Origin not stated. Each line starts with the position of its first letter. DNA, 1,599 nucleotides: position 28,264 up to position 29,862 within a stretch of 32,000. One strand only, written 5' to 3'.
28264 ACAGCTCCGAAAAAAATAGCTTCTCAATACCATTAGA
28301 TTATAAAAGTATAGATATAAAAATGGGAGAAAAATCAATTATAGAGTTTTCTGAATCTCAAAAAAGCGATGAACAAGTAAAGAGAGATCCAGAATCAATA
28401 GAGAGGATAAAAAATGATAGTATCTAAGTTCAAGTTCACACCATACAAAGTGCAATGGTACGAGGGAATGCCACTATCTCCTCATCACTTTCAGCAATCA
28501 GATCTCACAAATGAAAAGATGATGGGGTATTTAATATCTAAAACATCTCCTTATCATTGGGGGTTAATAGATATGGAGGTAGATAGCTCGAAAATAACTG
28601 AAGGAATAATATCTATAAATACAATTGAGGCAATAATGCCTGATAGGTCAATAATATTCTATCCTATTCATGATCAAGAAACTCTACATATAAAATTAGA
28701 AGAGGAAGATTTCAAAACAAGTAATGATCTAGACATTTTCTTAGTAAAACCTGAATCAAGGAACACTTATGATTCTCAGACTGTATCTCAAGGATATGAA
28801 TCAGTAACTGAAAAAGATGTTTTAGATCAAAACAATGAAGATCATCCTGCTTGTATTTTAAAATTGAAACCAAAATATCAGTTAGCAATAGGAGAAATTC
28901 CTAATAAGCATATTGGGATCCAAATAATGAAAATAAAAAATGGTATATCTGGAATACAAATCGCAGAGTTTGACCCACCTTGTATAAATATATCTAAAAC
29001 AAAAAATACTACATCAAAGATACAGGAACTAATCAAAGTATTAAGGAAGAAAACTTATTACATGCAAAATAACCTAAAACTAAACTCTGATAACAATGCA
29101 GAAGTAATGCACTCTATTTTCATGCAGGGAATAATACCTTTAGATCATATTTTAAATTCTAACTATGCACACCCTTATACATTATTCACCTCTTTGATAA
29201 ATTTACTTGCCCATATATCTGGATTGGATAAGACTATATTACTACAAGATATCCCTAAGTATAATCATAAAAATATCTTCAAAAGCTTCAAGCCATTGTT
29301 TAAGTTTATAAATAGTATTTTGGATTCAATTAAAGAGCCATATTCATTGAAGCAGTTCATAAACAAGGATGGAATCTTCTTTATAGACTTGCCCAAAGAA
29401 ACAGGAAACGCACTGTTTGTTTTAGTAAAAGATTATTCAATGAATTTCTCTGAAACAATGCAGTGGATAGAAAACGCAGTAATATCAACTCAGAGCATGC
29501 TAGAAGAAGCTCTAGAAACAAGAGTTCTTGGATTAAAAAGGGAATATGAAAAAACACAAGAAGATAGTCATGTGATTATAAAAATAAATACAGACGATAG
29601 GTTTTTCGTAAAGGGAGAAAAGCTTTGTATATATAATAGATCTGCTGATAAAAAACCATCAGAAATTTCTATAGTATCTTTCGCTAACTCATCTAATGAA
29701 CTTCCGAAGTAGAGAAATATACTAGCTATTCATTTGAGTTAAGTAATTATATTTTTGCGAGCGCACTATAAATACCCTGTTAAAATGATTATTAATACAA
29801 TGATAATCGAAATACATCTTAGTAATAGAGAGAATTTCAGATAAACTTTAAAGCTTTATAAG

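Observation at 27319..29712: Orphan, translationally coupled SPOR / TssJ-like / TssK-like operon with no other T6SS genes nearby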

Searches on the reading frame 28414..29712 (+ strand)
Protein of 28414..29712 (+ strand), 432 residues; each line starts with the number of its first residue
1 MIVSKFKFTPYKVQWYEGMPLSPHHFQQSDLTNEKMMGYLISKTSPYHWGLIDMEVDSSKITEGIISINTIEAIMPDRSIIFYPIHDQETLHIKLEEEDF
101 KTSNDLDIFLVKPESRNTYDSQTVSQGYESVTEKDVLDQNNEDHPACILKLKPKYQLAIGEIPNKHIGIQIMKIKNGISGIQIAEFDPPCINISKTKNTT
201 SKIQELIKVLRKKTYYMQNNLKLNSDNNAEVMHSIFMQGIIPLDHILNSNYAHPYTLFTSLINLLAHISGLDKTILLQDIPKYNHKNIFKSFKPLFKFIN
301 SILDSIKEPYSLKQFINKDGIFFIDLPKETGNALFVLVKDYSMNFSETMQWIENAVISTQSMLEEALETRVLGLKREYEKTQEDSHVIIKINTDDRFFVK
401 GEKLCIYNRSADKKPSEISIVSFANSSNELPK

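Call 4: search_protein_families(library=pfam, proteins=[window:28414-29712:+], max_evalue=1)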
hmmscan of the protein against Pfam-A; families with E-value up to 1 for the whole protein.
window:28414-29712:+ (432 aa): 1 family
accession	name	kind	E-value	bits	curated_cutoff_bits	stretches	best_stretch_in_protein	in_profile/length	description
PF05936.17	T6SS_VasE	-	2e-34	119.6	23.4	1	25-343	1-340/429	Bacterial Type VI secretion, VC_A0110, EvfL, ImpJ, VasE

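Call 5: search_protein_families(library=ncbifam, proteins=[window:28414-29712:+], max_evalue=1)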
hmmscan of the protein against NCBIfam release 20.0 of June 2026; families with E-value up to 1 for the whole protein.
window:28414-29712:+ (432 aa): 1 family
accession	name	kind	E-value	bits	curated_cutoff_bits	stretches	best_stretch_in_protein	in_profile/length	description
TIGR03353.2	VI_chp_4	equivalog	6.8e-53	180.3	100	1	12-378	2-376/429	type VI secretion system baseplate subunit TssK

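Call 8: find_encoding_contigs(protein=window:28414-29709:+, flank=10000, max_places=6)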
Protein window:28414-29709:+ (432 aa): 2 contigs read that carry it; 1 place shown.
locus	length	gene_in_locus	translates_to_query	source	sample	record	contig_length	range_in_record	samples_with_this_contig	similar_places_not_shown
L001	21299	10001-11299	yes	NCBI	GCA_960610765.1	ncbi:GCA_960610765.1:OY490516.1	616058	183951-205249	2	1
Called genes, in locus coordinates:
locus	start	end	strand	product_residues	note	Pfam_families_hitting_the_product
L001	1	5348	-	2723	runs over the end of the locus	PF04563:RNA_pol_Rpb2_1, PF04561:RNA_pol_Rpb2_2, PF04565:RNA_pol_Rpb2_3, PF10385:RNA_pol_Rpb2_45, PF00562:RNA_pol_Rpb2_6, PF04560:RNA_pol_Rpb2_7, PF04997:RNA_pol_Rpb1_1, PF00623:RNA_pol_Rpb1_2, +4 more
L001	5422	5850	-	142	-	PF16320:Ribosomal_L12_N, PF00542:Ribosomal_L12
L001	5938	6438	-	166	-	PF00466:Ribosomal_L10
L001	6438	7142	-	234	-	PF00687:Ribosomal_L1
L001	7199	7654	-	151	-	PF00298:Ribosomal_L11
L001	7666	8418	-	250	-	PF02357:NusG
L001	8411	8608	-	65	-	PF00584:SecE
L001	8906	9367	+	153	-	-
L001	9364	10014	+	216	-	-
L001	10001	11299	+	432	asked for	PF05936:T6SS_VasE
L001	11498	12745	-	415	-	PF00083:Sugar_tr, PF07690:MFS_1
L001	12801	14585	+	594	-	PF00005:ABC_tran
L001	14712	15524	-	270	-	PF01148:CTP_transf_1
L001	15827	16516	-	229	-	PF01255:Prenyltransf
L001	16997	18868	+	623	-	-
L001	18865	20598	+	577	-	-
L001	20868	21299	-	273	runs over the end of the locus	PF01745:IPT (faint), PF01715:IPPT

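Call 9: search_solved_structures(query=window:28414-29709:+, max_evalue=1)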
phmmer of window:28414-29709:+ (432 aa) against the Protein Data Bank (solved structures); distinct sequences matched with E-value up to 1: 5.
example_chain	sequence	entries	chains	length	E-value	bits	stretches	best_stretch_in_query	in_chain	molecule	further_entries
5y0e_A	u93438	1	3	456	1e-10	44.3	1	11-308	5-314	TssK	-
6n38_A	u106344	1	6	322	6.9e-05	25.1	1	11-305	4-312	Putative type VI secretion protein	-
5mwn_A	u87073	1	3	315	0.00011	24.4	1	11-305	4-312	Type VI secretion protein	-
6giy_D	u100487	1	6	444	0.00023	23.4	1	11-305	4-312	TssK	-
5m30_A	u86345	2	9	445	0.00023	23.4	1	11-305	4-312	Type VI secretion protein | TssK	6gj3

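Call 12: find_homologous_proteins(query=window:28414-29709:+)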
Query window:28414-29709:+ (432 aa): 11 proteins with E <= 0.001 among 2865 candidates.
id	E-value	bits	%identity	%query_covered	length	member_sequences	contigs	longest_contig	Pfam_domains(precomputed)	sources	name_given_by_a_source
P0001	2.1e-285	964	100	100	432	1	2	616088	PF05936.18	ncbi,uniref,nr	ncbi:type VI secretion system baseplate subunit TssK [Candidatus Nesciobacter abundans]|uniref:Type 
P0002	4.3e-123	429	45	98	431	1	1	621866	PF05936.18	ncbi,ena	-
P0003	2.9e-121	423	45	98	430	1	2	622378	PF05936.18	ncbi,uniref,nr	ncbi:type VI secretion system baseplate subunit TssK [Candidatus Cytomitobacter primus]|uniref:Type 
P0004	7.8e-121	422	46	97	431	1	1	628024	PF05936.18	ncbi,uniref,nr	ncbi:hypothetical protein FZC35_00465 [Candidatus Cytomitobacter indipagum]|uniref:Type VI secretion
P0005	1.7e-100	355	39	97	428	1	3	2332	PF05936.18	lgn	-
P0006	2.5e-100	354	41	97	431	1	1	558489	PF05936.18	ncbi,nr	ncbi:MAG: type VI secretion system baseplate subunit TssK [Alphaproteobacteria bacterium]|nr:MAG: ty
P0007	7.7e-51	191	32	95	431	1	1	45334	PF05936.18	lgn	-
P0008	1.5e-38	151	27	97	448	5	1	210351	PF05936.18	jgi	jgi:type VI secretion system protein ImpJ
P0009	3.8e-38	150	25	95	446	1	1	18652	PF05936.18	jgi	-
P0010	1.6e-34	138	25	97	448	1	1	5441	PF05936.18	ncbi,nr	ncbi:MAG: type VI secretion system baseplate subunit TssK [Alphaproteobacteria bacterium]|nr:type VI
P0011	1.5e-10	59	23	69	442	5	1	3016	PF05936.18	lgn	-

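Call 17: find_encoding_contigs(protein=P0003, flank=10000, max_places=2)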
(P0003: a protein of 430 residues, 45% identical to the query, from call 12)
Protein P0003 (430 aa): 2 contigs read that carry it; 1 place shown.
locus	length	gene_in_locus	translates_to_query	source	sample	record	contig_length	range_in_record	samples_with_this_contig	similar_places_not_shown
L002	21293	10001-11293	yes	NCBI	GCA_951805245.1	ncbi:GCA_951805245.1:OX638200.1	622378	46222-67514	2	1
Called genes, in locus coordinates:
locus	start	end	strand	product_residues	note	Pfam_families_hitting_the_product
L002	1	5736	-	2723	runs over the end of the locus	PF04563:RNA_pol_Rpb2_1, PF04561:RNA_pol_Rpb2_2, PF04565:RNA_pol_Rpb2_3, PF10385:RNA_pol_Rpb2_45, PF00562:RNA_pol_Rpb2_6, PF04560:RNA_pol_Rpb2_7, PF04997:RNA_pol_Rpb1_1, PF00623:RNA_pol_Rpb1_2, +3 more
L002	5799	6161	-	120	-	PF16320:Ribosomal_L12_N, PF00542:Ribosomal_L12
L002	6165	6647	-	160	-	PF00466:Ribosomal_L10, PF27436:RL10_C (weak)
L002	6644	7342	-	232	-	PF00687:Ribosomal_L1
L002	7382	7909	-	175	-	PF03946:Ribosomal_L11_N, PF00298:Ribosomal_L11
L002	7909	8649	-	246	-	PF02357:NusG (weak)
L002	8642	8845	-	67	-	PF00584:SecE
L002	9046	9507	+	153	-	-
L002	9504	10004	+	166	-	-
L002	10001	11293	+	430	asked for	PF05936:T6SS_VasE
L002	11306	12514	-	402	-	PF00083:Sugar_tr, PF07690:MFS_1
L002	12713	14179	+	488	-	PF00005:ABC_tran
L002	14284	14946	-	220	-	PF01148:CTP_transf_1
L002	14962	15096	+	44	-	-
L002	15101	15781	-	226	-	PF01255:Prenyltransf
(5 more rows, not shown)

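Call 18: find_encoding_contigs(protein=P0006, flank=10000, max_places=2)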
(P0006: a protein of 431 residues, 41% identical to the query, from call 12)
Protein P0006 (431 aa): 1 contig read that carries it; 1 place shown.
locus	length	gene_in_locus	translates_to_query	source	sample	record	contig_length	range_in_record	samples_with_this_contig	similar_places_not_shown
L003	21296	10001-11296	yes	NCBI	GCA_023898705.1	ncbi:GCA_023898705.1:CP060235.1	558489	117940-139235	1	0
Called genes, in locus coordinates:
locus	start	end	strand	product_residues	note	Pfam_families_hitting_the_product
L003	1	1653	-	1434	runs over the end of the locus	PF04997:RNA_pol_Rpb1_1, PF00623:RNA_pol_Rpb1_2, PF04983:RNA_pol_Rpb1_3, PF05000:RNA_pol_Rpb1_4, PF04998:RNA_pol_Rpb1_5, PF21668:RPOC_hybrid (faint)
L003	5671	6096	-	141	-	PF00542:Ribosomal_L12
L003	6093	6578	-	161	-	PF00466:Ribosomal_L10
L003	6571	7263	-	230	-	PF00687:Ribosomal_L1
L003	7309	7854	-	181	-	PF03946:Ribosomal_L11_N, PF00298:Ribosomal_L11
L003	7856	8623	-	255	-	-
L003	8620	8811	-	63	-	PF00584:SecE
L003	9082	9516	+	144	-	-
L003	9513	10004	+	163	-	-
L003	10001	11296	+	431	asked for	PF05936:T6SS_VasE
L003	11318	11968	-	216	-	PF01148:CTP_transf_1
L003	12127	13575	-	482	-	PF02463:SMC_N (faint), PF00005:ABC_tran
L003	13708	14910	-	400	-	PF00083:Sugar_tr, PF07690:MFS_1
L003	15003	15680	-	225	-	PF01255:Prenyltransf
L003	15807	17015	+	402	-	-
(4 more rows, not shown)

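Call 19: find_encoding_contigs(protein=P0007, flank=10000, max_places=2)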
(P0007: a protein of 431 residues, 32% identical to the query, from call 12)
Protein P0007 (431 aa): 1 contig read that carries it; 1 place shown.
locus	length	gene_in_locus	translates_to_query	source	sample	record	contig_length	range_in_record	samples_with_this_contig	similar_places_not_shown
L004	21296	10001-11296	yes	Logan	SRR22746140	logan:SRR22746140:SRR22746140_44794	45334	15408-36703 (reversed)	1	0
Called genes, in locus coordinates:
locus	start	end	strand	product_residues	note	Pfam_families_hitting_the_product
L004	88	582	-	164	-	-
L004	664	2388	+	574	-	PF01368:DHH, PF02272:DHHA1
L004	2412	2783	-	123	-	PF02033:RBFA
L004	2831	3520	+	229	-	PF20260:PUA_4 (weak), PF04452:Methyltrans_RNA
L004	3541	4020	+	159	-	PF00364:Biotin_lipoyl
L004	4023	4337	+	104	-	-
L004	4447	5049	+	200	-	-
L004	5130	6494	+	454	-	PF00289:Biotin_carb_N, PF02222:ATP-grasp, PF02786:CPSase_L_D2, PF07478:Dala_Dala_lig_C, PF02785:Biotin_carb_C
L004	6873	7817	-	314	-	PF13145:Rotamase_2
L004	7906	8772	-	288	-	PF02899:Phage_int_SAM_1 (weak), PF00589:Phage_integrase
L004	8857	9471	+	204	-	PF05036:SPOR (weak)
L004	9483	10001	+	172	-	-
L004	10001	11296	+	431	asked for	PF05936:T6SS_VasE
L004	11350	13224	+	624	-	PF00912:Transgly, PF00905:Transpeptidase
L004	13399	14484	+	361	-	PF03462:PCRF, PF00472:RF-1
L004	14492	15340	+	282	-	PF05175:MTS, PF03602:Cons_hypoth95 (weak), PF06325:PrmA, PF13649:Methyltransf_25, PF13847:Methyltransf_31, PF08242:Methyltransf_12 (weak)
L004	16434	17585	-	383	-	PF21102:DprA_N, PF02481:DNA_processg_A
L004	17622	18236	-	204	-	PF02660:G3P_acyltransf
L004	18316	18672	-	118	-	-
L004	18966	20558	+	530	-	PF00390:malic, PF03949:Malic_M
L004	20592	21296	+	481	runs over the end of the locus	PF00571:CBS (faint), PF03448:MgtE_N, PF01769:MgtE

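Call 20: find_encoding_contigs(protein=P0008, flank=10000, max_places=2)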
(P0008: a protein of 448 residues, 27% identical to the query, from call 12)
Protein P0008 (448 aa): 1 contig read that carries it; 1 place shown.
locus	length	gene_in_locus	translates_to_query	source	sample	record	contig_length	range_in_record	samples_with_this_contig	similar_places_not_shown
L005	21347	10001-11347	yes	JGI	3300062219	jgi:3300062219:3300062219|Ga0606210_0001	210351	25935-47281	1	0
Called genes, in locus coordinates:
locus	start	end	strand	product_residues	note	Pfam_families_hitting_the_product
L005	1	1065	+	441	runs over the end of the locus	PF05697:Trigger_N, PF05698:Trigger_C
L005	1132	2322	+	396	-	PF00375:SDF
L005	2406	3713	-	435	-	PF04052:TolB_N, PF26550:Tricorn_2nd, PF26549:Tricorn_N, PF07676:PD40, PF26549:Tricorn_N (weak)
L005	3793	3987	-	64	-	-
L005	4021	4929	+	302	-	PF13462:Thioredoxin_4 (weak)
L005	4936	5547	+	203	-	-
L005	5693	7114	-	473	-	PF19577:DcaP, PF02530:Porin_2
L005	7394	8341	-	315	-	PF04333:MlaA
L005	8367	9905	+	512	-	PF00884:Sulfatase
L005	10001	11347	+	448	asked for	PF05936:T6SS_VasE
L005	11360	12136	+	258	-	PF09850:DotU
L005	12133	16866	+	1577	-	PF14331:IcmF-related_N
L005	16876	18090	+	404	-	PF06812:ImpA_N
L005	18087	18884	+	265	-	PF04748:Polysacc_deac_2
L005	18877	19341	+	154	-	PF00293:NUDIX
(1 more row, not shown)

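Call 31: search_protein_families(library=pfam, proteins=[L001:16997-18865:+, L001:18865-20595:+], max_evalue=1)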
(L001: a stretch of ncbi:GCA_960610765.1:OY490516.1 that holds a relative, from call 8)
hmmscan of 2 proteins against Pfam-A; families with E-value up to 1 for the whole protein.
L001:16997-18865:+ (623 aa): 0 families

L001:18865-20595:+ (577 aa): 3 families
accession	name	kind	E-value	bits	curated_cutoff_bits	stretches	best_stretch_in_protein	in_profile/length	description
PF18548.6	MetOD2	-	0.16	12.3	30.6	1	256-306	29-76/88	Metanogen output domain 2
PF12308.13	Noelin-1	-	0.43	11.2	25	1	256-305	42-88/100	Neurogenesis glycoprotein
PF21539.2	Med15_C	-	0.47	11.3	23.9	0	265-298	5-36/110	ARC105/Med15 mediator subunit C-terminal domain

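Call 39: search_protein_families(library=ncbifam, proteins=[L001:16997-18865:+, L001:18865-20595:+], max_evalue=0.1)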
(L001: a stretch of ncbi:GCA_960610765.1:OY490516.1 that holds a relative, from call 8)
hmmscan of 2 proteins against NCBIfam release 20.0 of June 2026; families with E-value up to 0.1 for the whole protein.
L001:16997-18865:+ (623 aa): 0 families

L001:18865-20595:+ (577 aa): 0 families

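Call 54: find_related_loci(query=A5, collection=genome_contigs, flank=10000)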
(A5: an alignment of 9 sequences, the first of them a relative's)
Query A5 (432 aa) in genome_contigs; peptide patterns used: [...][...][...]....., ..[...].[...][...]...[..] (x = any residue, [..] = any of these).
82 stretches matched a pattern; 68 encode a relative of the query (tblastn E <= 1e-3); 67 distinct loci.
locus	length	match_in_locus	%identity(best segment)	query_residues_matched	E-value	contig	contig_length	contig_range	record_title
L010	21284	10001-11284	47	1-423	1e-134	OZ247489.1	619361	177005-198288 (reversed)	MAG: Rickettsiales bacterium isolate ebbdf594-9b4f-40d1-8aad-1962022aa814 genome assembly, chromosome: 1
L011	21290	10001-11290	45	1-424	7e-130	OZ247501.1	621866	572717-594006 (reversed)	MAG: Rickettsiales bacterium isolate 6c1244a2-0d64-4b65-99fe-030343c12f18 genome assembly, chromosome: 1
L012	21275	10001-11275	46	7-427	4e-127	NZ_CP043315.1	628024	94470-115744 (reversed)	Candidatus Cytomitobacter indipagum isolate 1605 chromosome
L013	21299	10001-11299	45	1-429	3e-122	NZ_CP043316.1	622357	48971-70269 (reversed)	Candidatus Cytomitobacter primus isolate 1604LC chromosome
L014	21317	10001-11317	31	6-420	2e-64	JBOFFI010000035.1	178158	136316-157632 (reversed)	MAG: Alphaproteobacteria bacterium isolate WFFMC_MAG_102 k139_19032_flag=0_multi=16.0188_len=178158, whole genome shotgu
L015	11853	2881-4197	31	6-420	4e-64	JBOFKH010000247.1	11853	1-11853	MAG: Alphaproteobacteria bacterium isolate WFFMC_MAG_371 k139_9723_flag=1_multi=4.0000_len=11853, whole genome shotgun s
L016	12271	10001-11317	30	6-420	1e-63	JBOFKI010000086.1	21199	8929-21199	MAG: Alphaproteobacteria bacterium isolate WFFMC_MAG_370 k139_45486_flag=0_multi=9.9829_len=21199, whole genome shotgun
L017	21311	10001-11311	27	7-418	3e-56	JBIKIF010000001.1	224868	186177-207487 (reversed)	MAG: Holosporales bacterium isolate ME2014-05-29_3300042867_group5_bin88 Rohwer_bin1890_scaffold_1_c1, whole genome shot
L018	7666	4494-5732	30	12-425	3e-55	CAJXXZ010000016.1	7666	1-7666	TPA_asm: uncultured bacterium isolate SRR4030058_bin.110_MetaBAT_v2.12.1_MAG genome assembly, contig: NODE_5935_length_7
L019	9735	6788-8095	28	7-420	3e-55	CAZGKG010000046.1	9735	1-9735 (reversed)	MAG TPA_asm: uncultured Rickettsiales bacterium isolate SRP272421_co1_721 genome assembly, contig: NODE_23984_length_973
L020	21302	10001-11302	26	10-420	2e-54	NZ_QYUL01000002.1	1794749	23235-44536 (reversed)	Azospirillum cavernae strain K2W22B-5 Segkk1, whole genome shotgun sequence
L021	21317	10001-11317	29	13-430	1e-52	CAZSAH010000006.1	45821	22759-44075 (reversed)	MAG TPA_asm: uncultured Alphaproteobacteria bacterium isolate SRP193066_co2_196 genome assembly, contig: NODE_310_length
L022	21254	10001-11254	31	13-418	9e-53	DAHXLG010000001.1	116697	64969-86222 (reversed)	MAG TPA_asm: bacterium isolate clean1591 NODE_1_length_116697_cov_12.254202, whole genome shotgun sequence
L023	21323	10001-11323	24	10-428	6e-52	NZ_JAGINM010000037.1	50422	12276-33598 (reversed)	Azospirillum agricola strain CC-HIH038 Ga0451084_37, whole genome shotgun sequence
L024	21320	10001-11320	27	3-420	2e-51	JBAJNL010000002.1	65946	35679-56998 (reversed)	MAG: Holosporaceae bacterium isolate MAG3-Ocu2016 MAG-Ocu-3-OculinaPatagonica-C48, whole genome shotgun sequence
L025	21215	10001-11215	25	3-399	1e-49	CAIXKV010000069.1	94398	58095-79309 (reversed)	MAG: uncultured Rhodospirillales bacterium isolate C5coas_bin-2163 genome assembly, contig: bin-2163:069/269, whole geno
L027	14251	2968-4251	29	13-418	2e-47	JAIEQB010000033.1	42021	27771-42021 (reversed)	MAG: Alphaproteobacteria bacterium isolate co.spades.DASTOOL.2.5kb_092 c_000000442152, whole genome shotgun sequence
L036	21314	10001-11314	24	10-420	9e-45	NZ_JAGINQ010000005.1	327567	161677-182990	Azospirillum soli strain CC-LY788 Ga0451091_05, whole genome shotgun sequence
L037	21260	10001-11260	27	13-420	7e-45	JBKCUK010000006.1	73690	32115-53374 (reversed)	MAG: Holosporales bacterium isolate samp_2047_metabat2_761 samp_2047_1853263, whole genome shotgun sequence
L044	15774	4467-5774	25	13-428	1e-41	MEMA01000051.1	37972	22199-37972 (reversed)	MAG: Alphaproteobacteria bacterium GWC2_42_16 gwc2_scaffold_842, whole genome shotgun sequence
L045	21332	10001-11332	24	10-428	8e-34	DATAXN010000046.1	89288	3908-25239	MAG TPA_asm: Bryobacteraceae bacterium isolate SMAG_U5654 k141_676677, whole genome shotgun sequence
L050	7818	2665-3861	25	13-376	2e-29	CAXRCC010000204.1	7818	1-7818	MAG: Paraneptunicella sp. isolate YZ10B_1.84 genome assembly, contig: k141_578620, whole genome shotgun sequence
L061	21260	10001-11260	28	13-420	6e-44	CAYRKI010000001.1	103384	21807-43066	MAG TPA_asm: uncultured Thiotrichales bacterium isolate SRP290908_co2_310 genome assembly, contig: NODE_191_length_10338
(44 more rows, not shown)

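Call 58: search_protein_families(library=ncbifam, proteins=[L020:9204-9908:+, L036:9400-9951:+, L025:9491-9982:+, L045:9464-9958:+, L050:2124-2630:+, L021:9209-9964:+, L027:2166-2948:+, L024:9307-9912:+, L014:9404-9979:+, L037:9208-9960:+], max_evalue=0.1)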
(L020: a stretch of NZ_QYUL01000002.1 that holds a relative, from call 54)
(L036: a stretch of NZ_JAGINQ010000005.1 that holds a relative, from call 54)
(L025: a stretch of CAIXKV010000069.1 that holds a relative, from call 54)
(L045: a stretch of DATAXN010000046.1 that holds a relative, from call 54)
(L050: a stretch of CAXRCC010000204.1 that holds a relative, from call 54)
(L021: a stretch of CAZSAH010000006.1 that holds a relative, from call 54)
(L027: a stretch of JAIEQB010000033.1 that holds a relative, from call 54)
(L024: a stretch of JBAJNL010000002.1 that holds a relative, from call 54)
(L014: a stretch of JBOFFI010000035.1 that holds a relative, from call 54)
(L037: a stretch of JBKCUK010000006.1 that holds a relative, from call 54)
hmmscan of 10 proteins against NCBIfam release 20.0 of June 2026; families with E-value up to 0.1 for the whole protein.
L020:9204-9908:+ (235 aa): 2 families
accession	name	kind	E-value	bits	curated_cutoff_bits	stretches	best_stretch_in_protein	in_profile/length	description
TIGR03352.1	VI_chp_3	equivalog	0.0053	16.4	31.6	1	92-180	5-96/147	type VI secretion system lipoprotein TssJ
NF000750.0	PRK00045.3-4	equivalog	0.012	14.6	289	1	79-136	226-281/439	glutamyl-tRNA reductase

L036:9400-9951:+ (184 aa): 1 family
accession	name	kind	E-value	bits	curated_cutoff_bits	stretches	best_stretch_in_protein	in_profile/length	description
TIGR03352.1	VI_chp_3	equivalog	0.038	13.7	31.6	1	42-130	5-96/147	type VI secretion system lipoprotein TssJ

L025:9491-9982:+ (164 aa): 1 family
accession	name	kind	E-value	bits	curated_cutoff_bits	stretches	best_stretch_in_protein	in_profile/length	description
TIGR03352.1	VI_chp_3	equivalog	0.076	12.7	31.6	0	21-54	4-40/147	type VI secretion system lipoprotein TssJ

L045:9464-9958:+ (165 aa): 1 family
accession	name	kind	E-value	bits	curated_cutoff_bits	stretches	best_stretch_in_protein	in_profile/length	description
TIGR03352.1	VI_chp_3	equivalog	0.00042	20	31.6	1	19-135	6-118/147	type VI secretion system lipoprotein TssJ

L050:2124-2630:+ (169 aa): 0 families

L021:9209-9964:+ (252 aa): 2 families
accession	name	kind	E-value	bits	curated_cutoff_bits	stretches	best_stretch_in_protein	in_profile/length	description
NF050142.1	PG1828_fam_lipo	equivalog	0.0036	18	50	1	9-34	1-26/59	PG1828 family lipoprotein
TIGR03352.1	VI_chp_3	equivalog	0.044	13.5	31.6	1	17-129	6-116/147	type VI secretion system lipoprotein TssJ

L027:2166-2948:+ (261 aa): 3 families
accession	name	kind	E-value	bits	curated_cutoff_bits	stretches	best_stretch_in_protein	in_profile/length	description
NF009825.0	PRK13302.1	equivalog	0.045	13.2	253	1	14-48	190-222/271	aspartate dehydrogenase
NF052321.1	LP_Lmo2079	subfamily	0.047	13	150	0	118-170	194-247/354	Lmo2079 family surface lipoprotein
NF033099.1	bla_Exo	exception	0.082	12.3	650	0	66-131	165-230/312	Exo family class A beta-lactamase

L024:9307-9912:+ (202 aa): 1 family
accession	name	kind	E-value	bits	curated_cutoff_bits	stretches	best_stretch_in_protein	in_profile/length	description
NF047847.2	SS_mature_LptM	equivalog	0.078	13.1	27.7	0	11-27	6-21/31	LPS translocon maturation chaperone LptM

L014:9404-9979:+ (192 aa): 0 families

L037:9208-9960:+ (251 aa): 0 families
